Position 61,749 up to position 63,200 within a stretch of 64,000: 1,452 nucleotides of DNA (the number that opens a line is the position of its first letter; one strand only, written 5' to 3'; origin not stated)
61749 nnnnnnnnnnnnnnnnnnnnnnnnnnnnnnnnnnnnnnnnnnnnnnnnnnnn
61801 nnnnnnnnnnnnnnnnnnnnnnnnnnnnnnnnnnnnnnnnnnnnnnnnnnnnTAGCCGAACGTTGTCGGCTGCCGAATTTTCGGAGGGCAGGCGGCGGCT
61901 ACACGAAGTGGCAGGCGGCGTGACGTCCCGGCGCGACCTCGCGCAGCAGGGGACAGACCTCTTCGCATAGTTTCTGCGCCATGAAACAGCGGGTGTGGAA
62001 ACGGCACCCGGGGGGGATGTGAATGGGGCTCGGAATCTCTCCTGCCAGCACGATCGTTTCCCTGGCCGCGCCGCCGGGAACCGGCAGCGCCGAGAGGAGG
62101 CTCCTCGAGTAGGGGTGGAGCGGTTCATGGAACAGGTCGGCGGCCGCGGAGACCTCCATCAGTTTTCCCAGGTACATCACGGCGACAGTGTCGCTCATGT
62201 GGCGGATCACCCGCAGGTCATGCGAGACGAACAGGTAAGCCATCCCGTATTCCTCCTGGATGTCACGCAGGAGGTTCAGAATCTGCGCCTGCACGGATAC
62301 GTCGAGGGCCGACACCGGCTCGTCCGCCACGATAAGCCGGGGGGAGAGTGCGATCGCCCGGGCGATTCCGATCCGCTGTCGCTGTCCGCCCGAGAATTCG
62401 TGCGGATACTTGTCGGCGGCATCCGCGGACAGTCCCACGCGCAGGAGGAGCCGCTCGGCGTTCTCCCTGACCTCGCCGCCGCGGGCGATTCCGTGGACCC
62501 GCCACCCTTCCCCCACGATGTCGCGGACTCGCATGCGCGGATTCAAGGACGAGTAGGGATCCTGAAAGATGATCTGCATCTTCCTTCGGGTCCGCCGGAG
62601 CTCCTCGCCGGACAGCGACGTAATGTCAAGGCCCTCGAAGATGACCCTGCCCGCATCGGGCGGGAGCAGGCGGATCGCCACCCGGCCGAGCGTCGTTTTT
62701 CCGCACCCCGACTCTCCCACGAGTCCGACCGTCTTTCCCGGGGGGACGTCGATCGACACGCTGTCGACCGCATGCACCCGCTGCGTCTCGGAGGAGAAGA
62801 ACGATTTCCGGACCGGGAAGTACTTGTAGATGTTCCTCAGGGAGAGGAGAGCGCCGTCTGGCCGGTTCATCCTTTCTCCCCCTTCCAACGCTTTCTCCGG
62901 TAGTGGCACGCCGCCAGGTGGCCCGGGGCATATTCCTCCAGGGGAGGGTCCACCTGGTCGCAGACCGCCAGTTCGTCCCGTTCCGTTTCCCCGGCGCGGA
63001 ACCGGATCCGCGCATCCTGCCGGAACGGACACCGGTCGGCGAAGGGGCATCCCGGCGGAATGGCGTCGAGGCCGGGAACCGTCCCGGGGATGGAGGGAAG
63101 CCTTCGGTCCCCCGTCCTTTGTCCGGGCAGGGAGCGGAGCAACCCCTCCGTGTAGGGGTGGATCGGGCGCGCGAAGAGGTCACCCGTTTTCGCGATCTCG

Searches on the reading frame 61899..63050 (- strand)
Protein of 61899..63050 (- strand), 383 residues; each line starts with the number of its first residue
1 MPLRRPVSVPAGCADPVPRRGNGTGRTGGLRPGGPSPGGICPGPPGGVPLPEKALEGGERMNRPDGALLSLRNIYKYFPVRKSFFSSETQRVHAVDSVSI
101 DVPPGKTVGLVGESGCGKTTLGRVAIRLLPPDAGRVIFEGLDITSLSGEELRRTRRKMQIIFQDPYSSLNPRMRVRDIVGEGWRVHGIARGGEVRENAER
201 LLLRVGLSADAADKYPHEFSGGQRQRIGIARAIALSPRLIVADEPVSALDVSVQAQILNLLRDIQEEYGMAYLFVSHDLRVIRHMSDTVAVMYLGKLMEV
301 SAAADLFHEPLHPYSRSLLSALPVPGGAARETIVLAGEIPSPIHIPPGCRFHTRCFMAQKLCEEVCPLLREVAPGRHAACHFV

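Call 3: search_protein_families(library=pfam, proteins=[window:61899-63050:-], max_evalue=0.1)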
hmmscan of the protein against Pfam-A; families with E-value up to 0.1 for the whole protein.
window:61899-63050:- (383 aa): 6 families
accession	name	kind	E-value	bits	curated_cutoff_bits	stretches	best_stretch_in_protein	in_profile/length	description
PF00005.33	ABC_tran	-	1.1e-30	107.4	25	1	96-246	2-136/137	ABC transporter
PF08352.17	oligo_HPY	-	1.6e-15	57.6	27.1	1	298-362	1-65/65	Oligopeptide/dipeptide transporter, C-terminal region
PF01078.27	Mg_chelatase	-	0.0021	17.9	20.3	1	99-169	16-85/207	Magnesium chelatase, subunit ChlI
PF13304.12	AAA_21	-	0.0039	17.7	27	0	216-281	235-302/304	AAA domain, putative AbiEii toxin, Type IV TA system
PF13401.12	AAA_22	-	0.0053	17.5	27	1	110-168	10-64/130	AAA domain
PF00004.35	AAA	-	0.086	13.7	21.2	0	110-159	3-47/131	ATPase family associated with various cellular activities (AAA)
